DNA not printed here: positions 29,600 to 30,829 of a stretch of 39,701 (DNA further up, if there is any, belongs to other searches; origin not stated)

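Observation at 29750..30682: Tubulin/FtsZ-superfamily GTPase encoded by a 40-kb siphovirus-type phage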

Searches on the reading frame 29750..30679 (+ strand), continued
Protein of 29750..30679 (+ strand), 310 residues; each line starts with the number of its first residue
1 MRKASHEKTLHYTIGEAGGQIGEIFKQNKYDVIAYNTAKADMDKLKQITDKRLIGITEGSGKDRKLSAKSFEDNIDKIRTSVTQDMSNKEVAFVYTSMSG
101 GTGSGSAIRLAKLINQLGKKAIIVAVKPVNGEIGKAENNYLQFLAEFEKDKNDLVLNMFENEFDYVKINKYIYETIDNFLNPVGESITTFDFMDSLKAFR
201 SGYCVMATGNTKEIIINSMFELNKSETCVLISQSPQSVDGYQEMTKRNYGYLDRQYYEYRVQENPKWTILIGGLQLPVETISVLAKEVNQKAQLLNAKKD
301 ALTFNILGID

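Call 19: find_homologous_proteins(query=A1, max_evalue=0.00001)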
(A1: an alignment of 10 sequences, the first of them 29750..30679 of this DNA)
Query A1 (10 sequences) (310 aa, profile of the alignment): 98 proteins with E <= 0.00001 among 8000 candidates.
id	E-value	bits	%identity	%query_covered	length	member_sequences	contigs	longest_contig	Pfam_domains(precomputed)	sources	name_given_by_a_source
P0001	3.1e-125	436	96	100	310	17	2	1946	PF00091.32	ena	-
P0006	6.3e-124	432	37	43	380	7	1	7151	PF00091.32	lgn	-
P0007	3.8e-123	429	34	48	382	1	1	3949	PF00091.32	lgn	-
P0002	1.9e-120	420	72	100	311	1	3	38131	PF00091.32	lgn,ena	-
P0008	2.8e-120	420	30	56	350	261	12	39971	PF13809.13,PF00091.32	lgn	-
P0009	1.4e-114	401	33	48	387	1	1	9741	PF00091.32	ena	-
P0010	4.1e-114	400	34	44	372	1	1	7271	PF13809.13,PF00091.32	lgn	-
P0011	1.1e-103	365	32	44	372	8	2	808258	PF13809.13,PF00091.32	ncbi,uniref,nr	ncbi:Tubulin-like protein CetZ [Bacillus licheniformis]|uniref:tubulin-like doman-containing protein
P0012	2.7e-86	308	30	58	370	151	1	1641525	PF00091.32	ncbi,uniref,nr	ncbi:cell division protein FtsZ [Bacillus amyloliquefaciens]|uniref:cell division protein FtsZ n=1 T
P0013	1.5e-85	306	32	58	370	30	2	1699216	PF13809.13,PF00091.32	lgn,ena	-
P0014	4.5e-80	288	27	48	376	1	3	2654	PF00091.32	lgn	-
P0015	4.9e-80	288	27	48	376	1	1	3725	PF00091.32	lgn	-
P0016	5.3e-80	287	32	43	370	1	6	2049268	PF13809.13,PF00091.32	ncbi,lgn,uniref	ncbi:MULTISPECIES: tubulin-like doman-containing protein [Bacillus]|uniref:tubulin-like doman-contai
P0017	7.6e-80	287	27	48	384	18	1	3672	PF13809.13,PF00091.32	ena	-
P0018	1.1e-79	286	27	48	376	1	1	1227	PF00091.32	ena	-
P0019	1.2e-79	286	30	58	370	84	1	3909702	PF13809.13,PF00091.32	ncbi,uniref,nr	ncbi:tubulin-like doman-containing protein [Bacillus altitudinis]|uniref:tubulin-like doman-containi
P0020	1.4e-79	286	28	48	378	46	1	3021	PF13809.13,PF00091.32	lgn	-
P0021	1.5e-79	286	27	48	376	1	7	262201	PF00091.32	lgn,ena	-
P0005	1.5e-78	283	62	69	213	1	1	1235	-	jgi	jgi:hypothetical protein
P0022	7.3e-74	267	27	48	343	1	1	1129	PF13809.13,PF00091.32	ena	-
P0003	5.2e-70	255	95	55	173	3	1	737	PF00091.32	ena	-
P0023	1.7e-69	253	25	27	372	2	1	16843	PF00091.32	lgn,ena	-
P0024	1.6e-64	236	27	46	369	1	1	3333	PF00091.32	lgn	-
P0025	1.1e-63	234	30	46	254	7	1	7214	PF13809.13,PF00091.32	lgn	-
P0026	9.7e-62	227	36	36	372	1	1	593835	PF00091.32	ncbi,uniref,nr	ncbi:cell division protein FtsZ [Cytobacillus kochii]|uniref:cell division protein FtsZ n=1 Tax=Cyto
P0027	3.4e-60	222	26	39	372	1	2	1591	PF00091.32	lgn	-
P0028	3.4e-59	219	30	44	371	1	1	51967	PF13809.13,PF00091.32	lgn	-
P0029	3.5e-59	219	27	37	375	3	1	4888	PF00091.32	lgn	-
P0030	3.7e-59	219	25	64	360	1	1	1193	PF13809.13,PF00091.32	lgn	-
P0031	1.9e-57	213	23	71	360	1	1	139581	PF13809.13,PF00091.32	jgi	jgi:tubulin-like protein CetZ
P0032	2.8e-57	213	25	64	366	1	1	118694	PF13809.13,PF00091.32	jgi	jgi:tubulin-like protein CetZ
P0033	1.0e-56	211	25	64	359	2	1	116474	PF13809.13,PF00091.32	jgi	jgi:tubulin-like protein CetZ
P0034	1.9e-56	210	26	41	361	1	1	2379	PF00091.32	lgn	-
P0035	2.0e-55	207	30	53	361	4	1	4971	PF00091.32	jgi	jgi:tubulin-like protein CetZ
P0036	2.5e-55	206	24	79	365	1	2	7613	PF00091.32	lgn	-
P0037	7.8e-55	205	23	26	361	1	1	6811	PF00091.32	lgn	-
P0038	2.4e-51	193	29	37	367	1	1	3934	PF00091.32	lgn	-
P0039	3.5e-51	193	27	15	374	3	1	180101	PF00091.32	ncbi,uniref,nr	ncbi:cell division protein FtsZ [Priestia megaterium]|uniref:cell division protein FtsZ n=1 Tax=Prie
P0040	4.7e-51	192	26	90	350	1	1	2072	PF13809.13,PF00091.32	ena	-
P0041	7.6e-51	192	30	44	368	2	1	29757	PF00091.32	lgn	-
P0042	2.0e-50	190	25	36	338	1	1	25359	PF13809.13,PF00091.32,PF22340.2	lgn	-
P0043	9.2e-50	188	28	45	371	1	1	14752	PF00091.32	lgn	-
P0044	5.1e-40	156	25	92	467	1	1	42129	PF00091.32,PF22453.2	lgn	-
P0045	5.2e-40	156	29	40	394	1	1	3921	PF00091.32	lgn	-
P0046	2.0e-39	154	34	33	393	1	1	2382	PF00091.32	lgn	-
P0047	2.9e-39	153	26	95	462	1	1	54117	PF00091.32,PF22453.2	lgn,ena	-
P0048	8.0e-39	152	32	40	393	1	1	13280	PF00091.32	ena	-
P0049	2.0e-38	151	29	26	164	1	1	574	PF13809.13,PF00091.32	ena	-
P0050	5.6e-38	149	26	94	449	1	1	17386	PF00091.32,PF22453.2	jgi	jgi:cell division GTPase FtsZ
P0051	5.8e-34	136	32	36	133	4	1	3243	PF00091.32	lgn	-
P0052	1.9e-33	134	27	33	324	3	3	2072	PF00091.32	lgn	-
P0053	3.8e-29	120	25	47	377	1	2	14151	PF00091.32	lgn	-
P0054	4.3e-28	117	30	62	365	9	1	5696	PF00091.32,PF22340.2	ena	-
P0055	5.1e-27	113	30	39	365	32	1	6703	PF00091.32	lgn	-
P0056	2.3e-26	111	31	57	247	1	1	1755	PF00091.32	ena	-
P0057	3.9e-23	100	34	39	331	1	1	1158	PF06445.21,PF00091.32,PF14526.12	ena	-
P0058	2.3e-22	98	35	36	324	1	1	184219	PF00091.32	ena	-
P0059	5.6e-22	97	21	87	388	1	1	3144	PF13809.13,PF00091.32,PF22453.2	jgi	jgi:cell division GTPase FtsZ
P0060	3.5e-20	91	35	23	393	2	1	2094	PF13809.13,PF00091.32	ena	-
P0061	4.5e-20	90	22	87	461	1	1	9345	PF21493.4,PF00091.32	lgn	-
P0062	3.3e-19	87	-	-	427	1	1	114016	PF21493.4,PF00091.32,PF22453.2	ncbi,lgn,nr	ncbi:MAG: hypothetical protein JXD21_02550 [Candidatus Omnitrophica bacterium]|nr:hypothetical prote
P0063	3.5e-19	87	22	79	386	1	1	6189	PF00091.32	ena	-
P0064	3.9e-19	87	31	25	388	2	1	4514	PF13809.13,PF00091.32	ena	-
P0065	1.4e-18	85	25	39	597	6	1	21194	PF21493.4,PF25601.2,PF00091.32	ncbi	ncbi:MAG: AAA-type ATPase lid domain-containing protein [Planctomycetota bacterium]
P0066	2.3e-18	85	17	13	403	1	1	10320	PF00091.32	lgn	-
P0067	2.7e-18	84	31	34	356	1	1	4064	PF21011.3,PF00091.32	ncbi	ncbi:MAG: tubulin/FtsZ family protein [Halobaculum sp.]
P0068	9.6e-18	83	-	-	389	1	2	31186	PF21011.3,PF00091.32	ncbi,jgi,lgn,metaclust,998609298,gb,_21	metaclust:\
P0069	3.3e-17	81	32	23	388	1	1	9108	PF00091.32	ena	-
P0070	6.4e-17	80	32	27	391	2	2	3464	PF21011.3,PF13809.13,PF00091.32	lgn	-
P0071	2.6e-15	75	36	22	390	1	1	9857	PF21011.3,PF00091.32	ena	-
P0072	2.8e-15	75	31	22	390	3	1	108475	PF21011.3,PF00091.32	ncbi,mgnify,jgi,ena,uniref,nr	ncbi:cell division GTPase [Halorubrum saccharovorum DSM 1137]|mgnify:FL=1|uniref:Tubulin-like protei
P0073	2.8e-15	75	36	22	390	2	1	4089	PF21011.3,PF00091.32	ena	-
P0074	3.7e-15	74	34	22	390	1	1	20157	PF21011.3,PF00091.32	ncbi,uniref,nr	ncbi:tubulin/FtsZ family protein [Halorubrum ezzemoulense]|uniref:Tubulin-like protein CetZ n=1 Tax=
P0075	3.8e-15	74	36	22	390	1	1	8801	PF21011.3,PF00091.32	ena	-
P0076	3.8e-15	74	33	22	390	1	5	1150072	PF21011.3,PF00091.32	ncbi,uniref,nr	ncbi:tubulin/FtsZ family protein [Halorubrum ezzemoulense]|uniref:Tubulin-like protein CetZ n=1 Tax=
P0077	3.8e-15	74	33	22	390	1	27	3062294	PF21011.3,PF00091.32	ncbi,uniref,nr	ncbi:tubulin/FtsZ family protein [Halorubrum ezzemoulense]|uniref:Tubulin-like protein CetZ n=2 Tax=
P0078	3.8e-15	74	34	22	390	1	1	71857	PF21011.3,PF00091.32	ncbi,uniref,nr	ncbi:tubulin/FtsZ family protein [Halorubrum ezzemoulense]|uniref:Tubulin-like protein CetZ n=1 Tax=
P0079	4.4e-15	74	36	22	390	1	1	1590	PF21011.3,PF00091.32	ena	-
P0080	4.6e-15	74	36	22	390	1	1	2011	PF21011.3,PF00091.32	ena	-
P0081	4.8e-15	74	36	22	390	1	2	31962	PF21011.3,PF00091.32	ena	-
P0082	4.8e-15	74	32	25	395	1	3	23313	PF21011.3,PF00091.32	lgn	-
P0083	4.9e-15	74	31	26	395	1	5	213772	PF21011.3,PF00091.32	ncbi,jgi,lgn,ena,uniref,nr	ncbi:Cell division GTPase FtsZ [Halorubrum ezzemoulense]|uniref:Tubulin-like protein CetZ n=1 Tax=Ha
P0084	5.2e-15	74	34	22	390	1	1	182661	PF21011.3,PF00091.32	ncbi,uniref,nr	ncbi:tubulin/FtsZ family protein [Halorubrum ezzemoulense]|uniref:tubulin/FtsZ family protein n=1 Ta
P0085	5.3e-15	74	36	22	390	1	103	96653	PF21011.3,PF00091.32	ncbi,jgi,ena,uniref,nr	ncbi:tubulin/FtsZ family protein [uncultured Halorubrum sp.]|jgi:cell division GTPase FtsZ|uniref:tu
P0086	6.0e-15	73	36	22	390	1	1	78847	PF21011.3,PF00091.32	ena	-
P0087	6.6e-15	73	35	22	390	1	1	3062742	PF21011.3,PF00091.32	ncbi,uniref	ncbi:tubulin/FtsZ family protein [Halorubrum ezzemoulense]|uniref:tubulin/FtsZ family protein n=1 Ta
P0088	8.7e-15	73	33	22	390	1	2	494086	PF21011.3,PF00091.32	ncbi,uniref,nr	ncbi:tubulin/FtsZ family protein [Halorubrum ezzemoulense]|uniref:tubulin/FtsZ family protein n=1 Ta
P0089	9.7e-15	73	35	22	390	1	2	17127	PF21011.3,PF00091.32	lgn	-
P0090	1.2e-14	72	27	33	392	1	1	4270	PF21011.3,PF00091.32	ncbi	-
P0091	1.8e-14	72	36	22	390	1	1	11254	PF21011.3,PF00091.32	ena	-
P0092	1.9e-14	72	31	22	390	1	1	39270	PF21011.3,PF00091.32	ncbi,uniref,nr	ncbi:cell division protein [Halorubrum ezzemoulense]|uniref:Tubulin-like protein CetZ n=1 Tax=Haloru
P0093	2.2e-14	72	36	22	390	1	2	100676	PF21011.3,PF00091.32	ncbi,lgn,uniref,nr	ncbi:Tubulin/FtsZ GTPase [Halorubrum californiense DSM 19288]|uniref:Tubulin-like protein CetZ n=1 T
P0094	3.5e-14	71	36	22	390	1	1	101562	PF21011.3,PF00091.32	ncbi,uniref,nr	ncbi:Tubulin/FtsZ GTPase [Halorubrum coriense DSM 10284]|uniref:Tubulin-like protein CetZ n=1 Tax=Ha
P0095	6.1e-14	70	31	26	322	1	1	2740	PF00091.32,PF07382.17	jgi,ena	-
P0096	1.2e-13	69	29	48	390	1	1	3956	PF21011.3,PF00091.32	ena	-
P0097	9.8e-12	63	26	63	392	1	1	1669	PF00091.32,PF12327.14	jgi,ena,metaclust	metaclust:\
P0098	1.9e-8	52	44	6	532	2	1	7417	PF00091.32,PF12327.14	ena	-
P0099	2.8e-6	45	-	-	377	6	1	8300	PF00091.32,PF12327.14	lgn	-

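Call 26: find_encoding_contigs(protein=window:29750-30679:+, flank=10000, max_places=6)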
Protein window:29750-30679:+ (310 aa): 5 contigs read that carry it; 4 places shown.
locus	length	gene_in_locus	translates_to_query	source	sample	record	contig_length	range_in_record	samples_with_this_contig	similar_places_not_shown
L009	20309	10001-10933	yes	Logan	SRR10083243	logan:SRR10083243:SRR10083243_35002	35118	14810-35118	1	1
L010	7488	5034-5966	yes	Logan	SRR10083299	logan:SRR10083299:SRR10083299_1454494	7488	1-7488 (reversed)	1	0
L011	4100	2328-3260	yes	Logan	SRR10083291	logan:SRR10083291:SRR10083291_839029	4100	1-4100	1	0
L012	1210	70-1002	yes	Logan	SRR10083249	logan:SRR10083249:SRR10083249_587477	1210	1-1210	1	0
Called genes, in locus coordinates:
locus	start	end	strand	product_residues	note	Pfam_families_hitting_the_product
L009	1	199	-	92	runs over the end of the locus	-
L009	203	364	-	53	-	-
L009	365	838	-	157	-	-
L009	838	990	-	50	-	-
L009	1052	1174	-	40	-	-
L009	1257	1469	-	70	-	-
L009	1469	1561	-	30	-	-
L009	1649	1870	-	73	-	-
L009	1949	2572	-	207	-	PF00145:DNA_methylase (faint)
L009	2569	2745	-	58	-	-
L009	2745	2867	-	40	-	-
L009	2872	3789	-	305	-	PF01507:PAPS_reduct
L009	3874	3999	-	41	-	-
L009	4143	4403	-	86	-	-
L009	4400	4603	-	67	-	-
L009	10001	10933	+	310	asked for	PF00091:Tubulin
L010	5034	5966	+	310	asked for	PF00091:Tubulin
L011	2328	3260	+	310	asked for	PF00091:Tubulin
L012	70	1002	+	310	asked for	PF00091:Tubulin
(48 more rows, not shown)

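Call 29: find_related_loci(query=A3, collection=genome_contigs, flank=10000)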
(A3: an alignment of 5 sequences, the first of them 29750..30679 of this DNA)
Query A3 (310 aa) in genome_contigs; peptide patterns used: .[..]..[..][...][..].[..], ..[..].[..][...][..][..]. (x = any residue, [..] = any of these).
123 stretches matched a pattern, but none encodes a relative of the query by tblastn (E <= 1e-3).

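Call 30: find_related_loci(query=A3, collection=viral_contigs, flank=10000)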
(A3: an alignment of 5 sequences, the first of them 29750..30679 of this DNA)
Query A3 (310 aa) in viral_contigs; peptide patterns used: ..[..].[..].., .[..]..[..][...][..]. (x = any residue, [..] = any of these).
128 stretches matched a pattern, but none encodes a relative of the query by tblastn (E <= 1e-3).

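Call 31: predict_structure(alignment_id=A2)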
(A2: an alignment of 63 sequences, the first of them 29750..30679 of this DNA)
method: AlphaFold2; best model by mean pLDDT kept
length: 310 residues; sequences in the alignment: 63
mean_pLDDT: 89.1   pTM: 0.89
mean pLDDT of the five models: 89.1, 88.6, 85.3, 85.2, 83.0
residues with pLDDT >= 90: 193; 70-90: 98; 50-70: 13; < 50: 6
segments of 3 or more residues with pLDDT < 50: 305-310
pLDDT, mean of each block of 10 residues (from residue 1): 84 97 97 96 96 85 91 97 97 96 96 97 93 82 95 95 94 95 80 86 95 89 92 80 85 81 86 92 88 77 49
secondary structure, 60 per line:
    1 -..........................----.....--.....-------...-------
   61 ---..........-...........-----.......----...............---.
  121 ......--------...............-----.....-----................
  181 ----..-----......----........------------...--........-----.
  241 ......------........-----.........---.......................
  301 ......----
elements in order: H2-8 E9-14 H15-27 E32-36 H39-43 E51-53 H64-73 H75-85 E91-97 H102-116 E120-126 H135-149 E155-159 H165-180 H192-197 E202-209 E227-234 H240-246 E253-260 E266-274 H278-306
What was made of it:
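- On Tubulin/FtsZ superfamily (Pfam PF00091): AF2 model with pLDDT 89 and pTM 0.89 (call 31).
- On FtsZ (cell-division protein): There is no linker or tail (call 31).
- Checked: AlphaFold2 on a 63-sequence alignment: pLDDT 89.1, pTM 0.89, with the canonical order of strands and helices (call 31).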

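Call 32: search_protein_representatives(protein=window:29750-30679:+)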
Query: 310 residues. Proteins with E-value up to 0.001 (for the whole library): 416; up to 1e-10: 29; up to 1e-30: 8. The best 150 are listed.
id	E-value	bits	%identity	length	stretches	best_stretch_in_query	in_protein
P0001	5.0e-194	659.4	96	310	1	1-310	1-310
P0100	7.0e-71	255.3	42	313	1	1-306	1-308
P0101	1.1e-48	182.6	35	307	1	7-305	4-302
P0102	3.1e-47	177.8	37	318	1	7-294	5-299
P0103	1.4e-39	152.6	33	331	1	8-305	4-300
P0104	4.7e-38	147.6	35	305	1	7-287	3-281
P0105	5.5e-37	144.1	34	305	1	13-301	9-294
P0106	9.7e-35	136.7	73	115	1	2-91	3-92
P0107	2.6e-30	122.2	28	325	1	8-296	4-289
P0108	3.0e-29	118.8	88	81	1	1-69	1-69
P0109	2.7e-22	95.9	96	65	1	158-206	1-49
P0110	9.2e-16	74.5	35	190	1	7-177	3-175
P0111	4.5e-15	72.2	33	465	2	5-149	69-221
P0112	2.5e-13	66.5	32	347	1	8-181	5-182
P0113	4.4e-13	65.7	89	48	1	1-38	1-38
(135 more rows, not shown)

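Call 36: fold_search(model_id=the predicted structure, library=pdb)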
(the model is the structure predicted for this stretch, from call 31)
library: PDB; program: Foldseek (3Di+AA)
matches with E <= 10: 1915; with E <= 0.001: 1056
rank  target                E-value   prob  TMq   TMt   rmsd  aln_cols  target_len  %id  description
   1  4xcq                  5.2e-18  1.00  0.80  0.81   2.9       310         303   20  Clostridium botulinum phage c-st TubZ (C-terminal tail truncated protein) (released 2016-03-09)
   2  3v3t                  5.2e-18  1.00  0.77  0.79   3.3       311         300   19  Crystal structure of Clostridium botulinum phage c-st TubZ (released 2012-05-16)
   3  4b46                  8.1e-17  1.00  0.75  0.71   3.9       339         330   20  CetZ1 from Haloferax volcanii - GDP bound monomer (released 2013-08-14)
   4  4ei7_B                8.1e-17  1.00  0.77  0.64   4.1       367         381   15  Crystal structure of Bacillus cereus TubZ, GDP-form (released 2012-08-15)
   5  4ei7_A                2.8e-16  1.00  0.75  0.62   4.5       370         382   15  Crystal structure of Bacillus cereus TubZ, GDP-form (released 2012-08-15)
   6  6ll6                  4.4e-16  1.00  0.67  0.69   4.7       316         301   16  Crsyal structure of EcFtsZ (residues 11-316) (released 2020-02-26)
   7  3zid_A                8.4e-16  1.00  0.72  0.63   4.9       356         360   17  CetZ from Methanosaeta thermophila strain DSM 6194 (released 2013-08-14)
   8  9isk_A                9.4e-16  1.00  0.71  0.70   3.5       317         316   17  Cryo-EM structure of KpFtsZ-ZapA complex (released 2025-07-23)
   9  3zid_B                1.3e-15  1.00  0.73  0.67   5.2       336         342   17  CetZ from Methanosaeta thermophila strain DSM 6194 (released 2013-08-14)
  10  7ojb                  1.6e-15  1.00  0.71  0.71   3.7       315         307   18  SaFtsZ(R143K) complexed with GDP (released 2022-03-02)
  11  6umk                  1.8e-15  1.00  0.69  0.70   4.0       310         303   17  Structure of E. coli FtsZ(L178E)-GDP complex (released 2020-02-05)
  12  8h1o_A                1.8e-15  1.00  0.70  0.70   4.1       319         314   17  Cryo-EM structure of KpFtsZ-monobody double helical tube (released 2023-08-02)
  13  2xka_B                2.3e-15  1.00  0.76  0.61   4.6       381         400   13  Crystal structure of a GTPyS-form protofilament of Bacillus thuringiensis serovar israelensis TubZ (released 2010-11-10)
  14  4b45_A                2.7e-15  1.00  0.74  0.69   4.1       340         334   18  CetZ2 from Haloferax volcanii - GTPgS bound protofilament (released 2013-08-14)
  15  7ojd                  3.2e-15  1.00  0.70  0.71   3.7       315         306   18  SaFtsZ(D46A) complexed with GDP (released 2022-03-02)
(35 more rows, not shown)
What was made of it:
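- On Tubulin/FtsZ superfamily (Pfam PF00091): Foldseek TM 0.80 to c-st TubZ and 0.65-0.77 to FtsZ, CetZ and TubZ (call 36).
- Checked: Foldseek against PDB: c-st TubZ, E = 5e-18, TM 0.80/0.81 over 310 columns, and more than 1000 tubulin/FtsZ-family hits (call 36).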

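Call 37: fold_search(model_id=the predicted structure, library=viral)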
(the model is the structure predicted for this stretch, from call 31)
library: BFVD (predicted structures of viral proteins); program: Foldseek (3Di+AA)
matches with E <= 10: 1034; with E <= 0.001: 10
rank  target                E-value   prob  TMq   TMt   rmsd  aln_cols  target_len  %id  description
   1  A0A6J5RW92            3.0e-21  1.00  0.85  0.60   3.4       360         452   20  FtsZ Cell division GTPase [uncultured Caudovirales phage]
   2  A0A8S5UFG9            1.6e-15  1.00  0.79  0.65   4.4       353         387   17  Cell division protein [Myoviridae sp. ctcyQ27]
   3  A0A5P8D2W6            4.4e-14  1.00  0.73  0.70   4.2       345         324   14  (no name in the UniProt tables at hand)
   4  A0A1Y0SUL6            6.1e-13  1.00  0.70  0.64   4.3       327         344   15  PhuZ [Pseudomonas phage Noxifer]
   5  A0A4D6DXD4            7.3e-13  1.00  0.67  0.66   4.2       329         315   16  Putative tubulin-like protein [Edwardsiella phage pEt-SU]
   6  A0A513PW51            8.7e-13  1.00  0.72  0.70   4.0       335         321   14  Uncharacterized protein [Vibrio phage 2 TSL-2019]
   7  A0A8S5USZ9            2.1e-12  1.00  0.65  0.59   5.2       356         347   13  Tubulin [Myoviridae sp. ctijX18]
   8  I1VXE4                7.6e-12  1.00  0.69  0.68   4.4       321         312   13  (no name in the UniProt tables at hand)
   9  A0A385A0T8            2.7e-11  1.00  0.67  0.64   5.3       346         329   15  (no name in the UniProt tables at hand)
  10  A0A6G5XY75            1.5e-10  1.00  0.69  0.64   4.5       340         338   14  (no name in the UniProt tables at hand)
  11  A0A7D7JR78            1.0e-03  0.96  0.28  0.29  11.7       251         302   12  (no name in the UniProt tables at hand)
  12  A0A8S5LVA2            1.3e-03  1.00  0.34  0.41   5.9       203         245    8  Uncharacterized protein [Siphoviridae sp. ctMaD24]
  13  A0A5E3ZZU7            1.8e-03  0.99  0.32  0.51   6.8       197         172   14  (no name in the UniProt tables at hand)
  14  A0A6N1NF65            3.9e-03  0.94  0.28  0.28  10.1       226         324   10  NAD-dependent dehydratase [Tupanvirus deep ocean]
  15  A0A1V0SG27            4.4e-03  0.69  0.22  0.09  14.1       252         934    8  dTDP-D-glucose 4,6-dehydratase [Hokovirus HKV1]
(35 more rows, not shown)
